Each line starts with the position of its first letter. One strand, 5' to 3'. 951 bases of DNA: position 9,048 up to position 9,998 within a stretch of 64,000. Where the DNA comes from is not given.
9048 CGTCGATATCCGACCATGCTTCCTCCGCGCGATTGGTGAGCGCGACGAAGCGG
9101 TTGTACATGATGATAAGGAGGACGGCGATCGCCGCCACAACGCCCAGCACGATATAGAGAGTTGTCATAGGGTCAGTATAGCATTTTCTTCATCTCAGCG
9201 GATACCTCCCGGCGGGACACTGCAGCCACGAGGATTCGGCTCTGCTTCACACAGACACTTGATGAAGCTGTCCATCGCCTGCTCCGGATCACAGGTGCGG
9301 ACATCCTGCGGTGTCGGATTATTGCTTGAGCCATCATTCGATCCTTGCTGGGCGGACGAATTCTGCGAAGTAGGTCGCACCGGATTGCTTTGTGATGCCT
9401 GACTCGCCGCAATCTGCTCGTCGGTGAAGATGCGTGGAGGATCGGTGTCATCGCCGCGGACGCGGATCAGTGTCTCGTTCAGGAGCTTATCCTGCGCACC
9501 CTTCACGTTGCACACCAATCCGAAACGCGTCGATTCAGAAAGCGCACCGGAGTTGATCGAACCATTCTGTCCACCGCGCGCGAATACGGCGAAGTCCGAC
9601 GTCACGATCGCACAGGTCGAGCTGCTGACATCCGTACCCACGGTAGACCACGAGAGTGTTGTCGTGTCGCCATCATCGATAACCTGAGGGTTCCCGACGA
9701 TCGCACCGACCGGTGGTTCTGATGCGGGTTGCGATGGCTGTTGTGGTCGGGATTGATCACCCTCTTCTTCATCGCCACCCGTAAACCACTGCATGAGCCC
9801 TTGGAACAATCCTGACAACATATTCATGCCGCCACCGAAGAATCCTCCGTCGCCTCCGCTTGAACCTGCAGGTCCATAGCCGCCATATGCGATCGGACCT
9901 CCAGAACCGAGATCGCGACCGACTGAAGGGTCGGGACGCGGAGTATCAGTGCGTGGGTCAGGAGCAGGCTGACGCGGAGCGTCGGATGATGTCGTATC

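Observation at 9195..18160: Paralogous C-terminal Cys-rich module shared by the two giant secreted proteins, a candidate sorting or anchoring domain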

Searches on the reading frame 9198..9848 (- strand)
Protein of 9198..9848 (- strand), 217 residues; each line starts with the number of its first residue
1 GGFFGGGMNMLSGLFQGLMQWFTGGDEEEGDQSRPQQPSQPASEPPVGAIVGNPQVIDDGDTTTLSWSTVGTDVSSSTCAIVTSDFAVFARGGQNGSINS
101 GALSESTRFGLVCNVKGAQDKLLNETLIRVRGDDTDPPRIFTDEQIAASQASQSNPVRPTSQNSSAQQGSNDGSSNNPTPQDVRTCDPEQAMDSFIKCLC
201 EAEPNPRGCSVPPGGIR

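Call 13: find_homologous_proteins(query=window:9198-9848:-, max_evalue=0.001)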
Query seq(217 aa) (217 aa): 10 proteins with E <= 0.001 among 155 candidates.
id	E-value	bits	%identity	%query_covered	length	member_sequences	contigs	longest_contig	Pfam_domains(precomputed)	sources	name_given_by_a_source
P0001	3.1e-117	408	82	97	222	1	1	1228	-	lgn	-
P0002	1.9e-89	317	66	97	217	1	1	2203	-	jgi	jgi:hypothetical protein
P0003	3.5e-88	313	73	79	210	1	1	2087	-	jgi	jgi:hypothetical protein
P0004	5.6e-87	309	70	97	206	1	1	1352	-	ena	-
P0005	2.0e-86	307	68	97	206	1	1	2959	-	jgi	jgi:hypothetical protein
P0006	2.0e-71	258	61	96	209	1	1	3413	-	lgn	-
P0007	3.8e-64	235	63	80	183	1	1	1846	-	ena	-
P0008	7.8e-50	188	50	91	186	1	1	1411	-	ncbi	-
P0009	8.0e-48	181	44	96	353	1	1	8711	-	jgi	jgi:outer membrane biosynthesis protein TonB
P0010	3.6e-32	130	52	55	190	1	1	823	-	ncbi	-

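Call 17: find_related_loci(query=A1, collection=genome_contigs, flank=10000)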
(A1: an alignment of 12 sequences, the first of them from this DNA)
Query A1 (217 aa) in genome_contigs; peptide patterns used: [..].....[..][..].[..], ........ (x = any residue, [..] = any of these).
7 stretches matched a pattern; 5 encode a relative of the query (tblastn E <= 1e-3); 3 distinct loci.
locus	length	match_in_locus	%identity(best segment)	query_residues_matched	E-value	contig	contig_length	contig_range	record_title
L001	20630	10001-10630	58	10-217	6e-70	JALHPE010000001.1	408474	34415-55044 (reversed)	MAG: Candidatus Paceibacterota bacterium isolate bin.22 c_000000000104, whole genome shotgun sequence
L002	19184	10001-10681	45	3-216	4e-50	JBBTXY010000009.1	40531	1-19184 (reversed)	MAG: Patescibacteria group bacterium isolate H51-bin041_1 H51_bin041_1_000000000009, whole genome shotgun sequence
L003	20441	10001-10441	42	53-216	8e-39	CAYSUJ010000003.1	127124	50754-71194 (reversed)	MAG TPA_asm: uncultured Candidatus Saccharibacteria bacterium isolate SRP173033_co1_92 genome assembly, contig: NODE_169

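Call 24: search_protein_representatives(alignment_id=A1)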
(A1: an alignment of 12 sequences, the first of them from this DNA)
Query: 12 sequences, 209 profile positions. Proteins with E-value up to 0.001 (for the whole library): 219; up to 1e-10: 66; up to 1e-30: 28. The best 150 are listed.
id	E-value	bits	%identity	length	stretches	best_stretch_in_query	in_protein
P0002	1.1e-102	358.7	-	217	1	1-209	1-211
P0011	1.4e-102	358.3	-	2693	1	1-209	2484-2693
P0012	4.8e-96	337.0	-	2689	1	1-209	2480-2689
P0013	5.2e-89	314.0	-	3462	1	1-209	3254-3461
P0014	5.7e-89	313.9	-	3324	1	1-209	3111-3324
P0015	6.9e-89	313.6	-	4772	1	1-209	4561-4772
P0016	5.3e-88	310.7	-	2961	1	1-208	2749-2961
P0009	4.4e-79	281.6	-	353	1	1-204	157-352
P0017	7.3e-77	274.3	-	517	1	1-208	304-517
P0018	9.3e-76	270.7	-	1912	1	1-208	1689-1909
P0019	1.4e-72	260.4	-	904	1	1-204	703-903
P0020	5.0e-72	258.5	-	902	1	1-207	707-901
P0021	4.4e-68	245.7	-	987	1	2-208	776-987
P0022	4.9e-67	242.2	-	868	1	1-208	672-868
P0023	2.0e-63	230.4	-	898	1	2-208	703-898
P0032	1.7e-50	188.2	-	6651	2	111-208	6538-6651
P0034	3.2e-48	180.8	-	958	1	2-208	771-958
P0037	3.2e-27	112.1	-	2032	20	36-60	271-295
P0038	1.3e-19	87.3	-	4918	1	5-201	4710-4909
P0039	3.9e-19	85.7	-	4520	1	26-201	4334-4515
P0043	2.1e-17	80.1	-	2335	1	36-192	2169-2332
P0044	5.8e-17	78.6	-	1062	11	27-72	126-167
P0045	6.0e-17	78.6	-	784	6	36-77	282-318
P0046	7.4e-17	78.3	-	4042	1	26-201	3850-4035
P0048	3.0e-16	76.3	-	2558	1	26-201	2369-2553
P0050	1.0e-15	74.6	-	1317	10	35-106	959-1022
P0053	4.1e-15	72.6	-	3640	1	22-201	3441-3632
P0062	1.0e-12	64.8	-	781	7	30-106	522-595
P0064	2.4e-12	63.6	-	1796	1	2-191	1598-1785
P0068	1.0e-11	61.5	-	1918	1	3-191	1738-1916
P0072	4.7e-11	59.4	-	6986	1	27-201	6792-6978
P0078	5.0e-10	56.0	-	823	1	11-111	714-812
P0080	7.5e-10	55.4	-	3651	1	38-192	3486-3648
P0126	2.2e-06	44.1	-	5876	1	11-191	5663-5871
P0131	4.4e-06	43.1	-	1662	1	27-191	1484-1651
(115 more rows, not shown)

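Call 28: search_protein_families(library=ncbifam, proteins=[window:9198-9848:-], max_evalue=1)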
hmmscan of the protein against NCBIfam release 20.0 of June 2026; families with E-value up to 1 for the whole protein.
seq(217 aa): 0 families

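Call 29: search_protein_families(library=pfam, proteins=[window:9198-9848:-], max_evalue=10)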
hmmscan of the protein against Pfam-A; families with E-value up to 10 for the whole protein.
seq(217 aa): 0 families

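Call 36: find_encoding_contigs(protein=P0009, flank=10000, max_places=3)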
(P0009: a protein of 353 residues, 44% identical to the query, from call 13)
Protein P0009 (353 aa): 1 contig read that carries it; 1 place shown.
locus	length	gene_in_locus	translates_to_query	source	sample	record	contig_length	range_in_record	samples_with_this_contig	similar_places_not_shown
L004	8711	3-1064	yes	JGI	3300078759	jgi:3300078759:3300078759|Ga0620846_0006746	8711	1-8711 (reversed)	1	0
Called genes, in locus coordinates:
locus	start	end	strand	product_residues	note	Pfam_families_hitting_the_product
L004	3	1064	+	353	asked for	?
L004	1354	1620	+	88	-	-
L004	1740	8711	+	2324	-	?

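Call 37: predict_structure(alignment_id=A2)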
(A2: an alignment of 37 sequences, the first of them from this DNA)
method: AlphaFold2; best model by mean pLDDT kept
length: 217 residues; sequences in the alignment: 37
mean_pLDDT: 79.8   pTM: 0.55
mean pLDDT of the five models: 79.8, 79.7, 79.5, 78.9, 78.5
residues with pLDDT >= 90: 96; 70-90: 48; 50-70: 55; < 50: 18
segments of 3 or more residues with pLDDT < 50: 162-164, 168-177
pLDDT, mean of each block of 10 residues (from residue 1): 58 72 59 65 90 98 98 89 97 97 98 92 98 97 95 60 49 46 76 85 69 63
secondary structure, 60 per line:
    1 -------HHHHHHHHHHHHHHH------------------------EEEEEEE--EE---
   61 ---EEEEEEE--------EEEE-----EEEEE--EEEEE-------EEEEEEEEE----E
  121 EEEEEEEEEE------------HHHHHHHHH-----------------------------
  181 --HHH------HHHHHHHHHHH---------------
elements in order: H8-22 E47-53 E64-70 E79-82 E88-92 E95-99 E107-115 E120-130 H143-151 H192-202

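Call 39: fold_search(model_id=the predicted structure, library=pdb)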
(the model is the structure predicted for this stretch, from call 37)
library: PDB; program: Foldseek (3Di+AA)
matches with E <= 10: 1936; with E <= 0.001: 0
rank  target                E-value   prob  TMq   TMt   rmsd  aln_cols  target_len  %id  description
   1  7yvg_H                1.2e-03  1.00  0.33  0.61   2.7       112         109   12  Omicron BA.4/5 SARS-CoV-2 S in complex with TH132 Fab (released 2023-06-28)
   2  2p9r_B                1.5e-03  1.00  0.28  0.53   4.2        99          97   11  Human alpha2-macroglogulin is composed of multiple domains, as predicted by homology with complement component C3 (released 2007-08-21)
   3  1fcg                  4.0e-03  1.00  0.31  0.38   3.4        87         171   10  ECTODOMAIN OF HUMAN FC GAMMA RECEPTOR, FCGRIIA (released 2000-04-12)
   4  9flw_A                4.5e-03  1.00  0.28  0.13   3.4        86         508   23  CryoEM structure of the fragment-6 (3571-4078) in the grappling hook protein A (GhpA) in the bacterium Aureispira sp.  (released 2024-10-16)
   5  9ml6_L                5.4e-03  1.00  0.29  0.51   4.0       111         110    9  Structure of the SARS-CoV-2 Spike 6P in complex with the rabbit M8b-C9 Fab (released 2025-06-04)
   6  7yvm_A                5.8e-03  1.00  0.32  0.59   3.0       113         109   12  Omicron BA.4/5 SARS-CoV-2 S RBD in complex with TH272 Fab (released 2023-06-28)
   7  4w70                  5.8e-03  1.00  0.30  0.47   6.4       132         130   10  Periplasmically Produced Monomeric Single Domain Antibody (sdAb) C22A/C99V variant against Staphylococcal enterotoxin B  (released 2014-11-05)
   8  1f2q_A                6.5e-03  1.00  0.29  0.36   3.7        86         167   14  CRYSTAL STRUCTURE OF THE HUMAN HIGH-AFFINITY IGE RECEPTOR (released 2000-06-08)
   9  8bg8_L                6.9e-03  1.00  0.32  0.58   3.7       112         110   12  SARS-CoV-2 S protein in complex with pT1696 Fab (released 2023-11-08)
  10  9d7o_H                6.9e-03  0.99  0.28  0.34  10.0       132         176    9  Cryo-EM structure of BG505 DS-SOSIP.664 with 1 CH103 Fab bound (released 2025-06-04)
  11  5uoe_L                7.3e-03  1.00  0.30  0.54   4.4       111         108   12  Crystal Structure Analysis of Elbow-Engineered-Fab-Bound Human Insulin Degrading Enzyme (IDE) (released 2018-02-07)
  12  5uoe_N                7.3e-03  1.00  0.29  0.52   4.3       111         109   11  Crystal Structure Analysis of Elbow-Engineered-Fab-Bound Human Insulin Degrading Enzyme (IDE) (released 2018-02-07)
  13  5gs0_Y                7.8e-03  1.00  0.31  0.58   3.8       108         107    8  Crystal structure of the complex of TLR3 and bi-specific diabody (released 2016-10-12)
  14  8y31_A                8.3e-03  1.00  0.28  0.29   4.1       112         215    9  The crystal structure of the QX006N-Fab/IFNAR1-SD123 complex (released 2024-12-04)
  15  9bu6_B                8.8e-03  1.00  0.31  0.57   4.3       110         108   13  Vaccine elicited Fab C968.180 with influenza H10 JD13 HA trimer (released 2024-11-27)
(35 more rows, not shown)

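Call 70: search_solved_structures(query=A2, max_evalue=1)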
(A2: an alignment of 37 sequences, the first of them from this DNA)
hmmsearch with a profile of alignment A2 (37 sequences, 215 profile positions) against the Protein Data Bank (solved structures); distinct sequences matched with E-value up to 1: 0.

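Call 71: list_cluster_members(proteins=[P0011, P0019, P0038, P0046, P0043, P0068, P0131, P0032, P0072, P0078])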
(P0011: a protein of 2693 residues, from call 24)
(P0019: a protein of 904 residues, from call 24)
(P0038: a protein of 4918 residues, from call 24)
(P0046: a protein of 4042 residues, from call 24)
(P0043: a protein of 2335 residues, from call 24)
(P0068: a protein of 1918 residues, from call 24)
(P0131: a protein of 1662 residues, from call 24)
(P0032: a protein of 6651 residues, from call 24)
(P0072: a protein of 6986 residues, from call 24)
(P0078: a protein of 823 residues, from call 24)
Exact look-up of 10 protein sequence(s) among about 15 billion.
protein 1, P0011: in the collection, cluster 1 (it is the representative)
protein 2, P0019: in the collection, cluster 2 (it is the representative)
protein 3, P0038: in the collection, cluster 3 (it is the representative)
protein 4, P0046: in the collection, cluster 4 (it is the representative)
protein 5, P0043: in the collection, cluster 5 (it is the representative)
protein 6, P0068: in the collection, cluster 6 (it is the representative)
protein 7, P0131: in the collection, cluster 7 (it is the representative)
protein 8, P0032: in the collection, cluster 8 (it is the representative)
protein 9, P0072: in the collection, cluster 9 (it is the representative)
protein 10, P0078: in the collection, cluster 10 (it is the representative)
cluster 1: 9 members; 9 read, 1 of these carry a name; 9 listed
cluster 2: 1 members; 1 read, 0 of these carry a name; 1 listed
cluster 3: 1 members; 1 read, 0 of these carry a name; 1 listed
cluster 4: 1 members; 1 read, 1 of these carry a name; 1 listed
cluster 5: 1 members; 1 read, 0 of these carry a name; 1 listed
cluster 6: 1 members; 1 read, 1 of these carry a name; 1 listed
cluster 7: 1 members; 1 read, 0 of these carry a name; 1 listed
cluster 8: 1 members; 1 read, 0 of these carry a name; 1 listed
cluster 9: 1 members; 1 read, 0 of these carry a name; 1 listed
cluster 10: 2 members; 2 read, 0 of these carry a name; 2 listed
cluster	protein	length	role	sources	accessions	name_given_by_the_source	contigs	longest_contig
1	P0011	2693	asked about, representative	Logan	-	-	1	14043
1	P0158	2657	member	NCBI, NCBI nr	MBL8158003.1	N-acetylmuramoyl-L-alanine amidase [bacterium]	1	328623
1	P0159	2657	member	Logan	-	-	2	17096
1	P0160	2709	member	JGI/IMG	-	-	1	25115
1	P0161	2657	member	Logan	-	-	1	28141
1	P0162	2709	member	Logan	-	-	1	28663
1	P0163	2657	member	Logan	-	-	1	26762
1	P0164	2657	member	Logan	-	-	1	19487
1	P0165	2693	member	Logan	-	-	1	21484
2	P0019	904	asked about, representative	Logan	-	-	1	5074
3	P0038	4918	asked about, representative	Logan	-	-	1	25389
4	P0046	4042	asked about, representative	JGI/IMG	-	hypothetical protein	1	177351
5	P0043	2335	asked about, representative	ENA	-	-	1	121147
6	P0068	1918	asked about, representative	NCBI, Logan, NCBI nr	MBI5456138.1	hypothetical protein HY969_00145 [Candidatus Kaiserbacteria bacterium] | hypothetical protein [Candidatus Kaiserbacteria bacterium]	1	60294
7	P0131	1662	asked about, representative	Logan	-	-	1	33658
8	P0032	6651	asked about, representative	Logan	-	-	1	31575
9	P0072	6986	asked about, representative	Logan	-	-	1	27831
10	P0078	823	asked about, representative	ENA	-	-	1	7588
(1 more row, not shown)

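Call 72: find_encoding_contigs(protein=P0046, flank=10000, max_places=2)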
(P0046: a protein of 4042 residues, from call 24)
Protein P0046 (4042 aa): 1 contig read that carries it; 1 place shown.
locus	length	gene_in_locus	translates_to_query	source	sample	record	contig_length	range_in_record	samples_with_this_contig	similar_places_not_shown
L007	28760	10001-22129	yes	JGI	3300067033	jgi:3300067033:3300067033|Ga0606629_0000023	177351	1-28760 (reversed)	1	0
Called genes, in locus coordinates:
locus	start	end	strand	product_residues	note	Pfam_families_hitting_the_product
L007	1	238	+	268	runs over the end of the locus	PF00730:HhH-GPD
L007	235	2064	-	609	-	PF00753:Lactamase_B, PF12706:Lactamase_B_2, PF23023:Anti-Pycsar_Apyc1 (faint), PF22505:RNase_J_b_CASP, PF17770:RNase_J_C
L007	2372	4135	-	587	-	PF00496:SBP_bac_5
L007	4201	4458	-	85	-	PF03840:SecG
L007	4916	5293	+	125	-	PF00166:Cpn10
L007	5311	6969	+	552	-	PF00118:Cpn60_TCP1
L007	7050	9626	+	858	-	-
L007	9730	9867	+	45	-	-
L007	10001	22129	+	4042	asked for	-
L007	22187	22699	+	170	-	-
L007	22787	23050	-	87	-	-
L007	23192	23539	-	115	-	-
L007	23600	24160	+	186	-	PF04011:LemA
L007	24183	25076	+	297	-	PF01435:Peptidase_M48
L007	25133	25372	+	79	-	-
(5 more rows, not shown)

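Call 73: find_encoding_contigs(protein=P0043, flank=10000, max_places=2)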
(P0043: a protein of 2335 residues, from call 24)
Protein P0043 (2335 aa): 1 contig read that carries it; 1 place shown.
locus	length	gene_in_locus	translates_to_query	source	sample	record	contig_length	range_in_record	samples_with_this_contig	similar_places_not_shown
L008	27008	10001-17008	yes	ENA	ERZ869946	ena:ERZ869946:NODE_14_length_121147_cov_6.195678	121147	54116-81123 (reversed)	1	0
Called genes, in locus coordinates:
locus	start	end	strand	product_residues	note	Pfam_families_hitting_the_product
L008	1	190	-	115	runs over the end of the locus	-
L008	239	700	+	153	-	PF00588:SpoU_methylase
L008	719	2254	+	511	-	-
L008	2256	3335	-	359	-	-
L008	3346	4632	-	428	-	PF08245:Mur_ligase_M, PF02875:Mur_ligase_C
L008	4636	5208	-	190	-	PF01330:RuvA_N, PF22562:UBA_7 (faint), PF00633:HHH (faint), PF14520:HHH_5, PF07499:RuvA_C (weak)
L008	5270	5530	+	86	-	PF01649:Ribosomal_S20p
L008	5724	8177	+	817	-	-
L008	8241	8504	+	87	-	-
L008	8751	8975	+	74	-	-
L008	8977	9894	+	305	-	-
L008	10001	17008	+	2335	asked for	-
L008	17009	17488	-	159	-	-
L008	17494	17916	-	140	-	PF07963:N_methyl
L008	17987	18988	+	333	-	PF01933:CofD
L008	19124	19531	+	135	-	PF03652:RuvX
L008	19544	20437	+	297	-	-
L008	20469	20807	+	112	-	PF01588:tRNA_bind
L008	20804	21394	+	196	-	PF09335:VTT_dom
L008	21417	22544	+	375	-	PF11104:PilM_2, PF14450:FtsA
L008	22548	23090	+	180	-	-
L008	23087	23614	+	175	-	-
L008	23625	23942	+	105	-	-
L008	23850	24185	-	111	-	-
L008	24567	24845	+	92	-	PF00708:Acylphosphatase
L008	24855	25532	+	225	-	PF01255:Prenyltransf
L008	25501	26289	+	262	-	PF00849:PseudoU_synth_2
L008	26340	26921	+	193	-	PF01245:Ribosomal_L19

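Call 76: find_encoding_contigs(protein=P0068, flank=8000, max_places=1)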
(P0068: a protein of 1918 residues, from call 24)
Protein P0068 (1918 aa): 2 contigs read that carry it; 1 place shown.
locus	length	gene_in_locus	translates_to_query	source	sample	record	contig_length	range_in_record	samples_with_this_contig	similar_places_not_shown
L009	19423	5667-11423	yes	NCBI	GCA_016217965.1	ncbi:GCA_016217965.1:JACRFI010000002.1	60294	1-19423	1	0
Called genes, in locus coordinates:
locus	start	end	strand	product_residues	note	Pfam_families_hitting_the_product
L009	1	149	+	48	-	PF13683:rve_3 (weak)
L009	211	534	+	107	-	PF00166:Cpn10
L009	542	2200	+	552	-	PF00118:Cpn60_TCP1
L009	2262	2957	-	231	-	PF01797:Y1_Tnp (weak)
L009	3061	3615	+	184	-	-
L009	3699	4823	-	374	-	-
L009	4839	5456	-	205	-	-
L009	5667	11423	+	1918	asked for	PF03330:DPBB_1 (faint)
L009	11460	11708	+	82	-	-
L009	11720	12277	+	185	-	PF04011:LemA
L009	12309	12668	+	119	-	PF05635:23S_rRNA_IVP, PF22296:bAvd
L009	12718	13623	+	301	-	PF01435:Peptidase_M48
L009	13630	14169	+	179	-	-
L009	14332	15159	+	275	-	PF01063:Aminotran_4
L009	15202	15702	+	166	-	PF00173:Cyt-b5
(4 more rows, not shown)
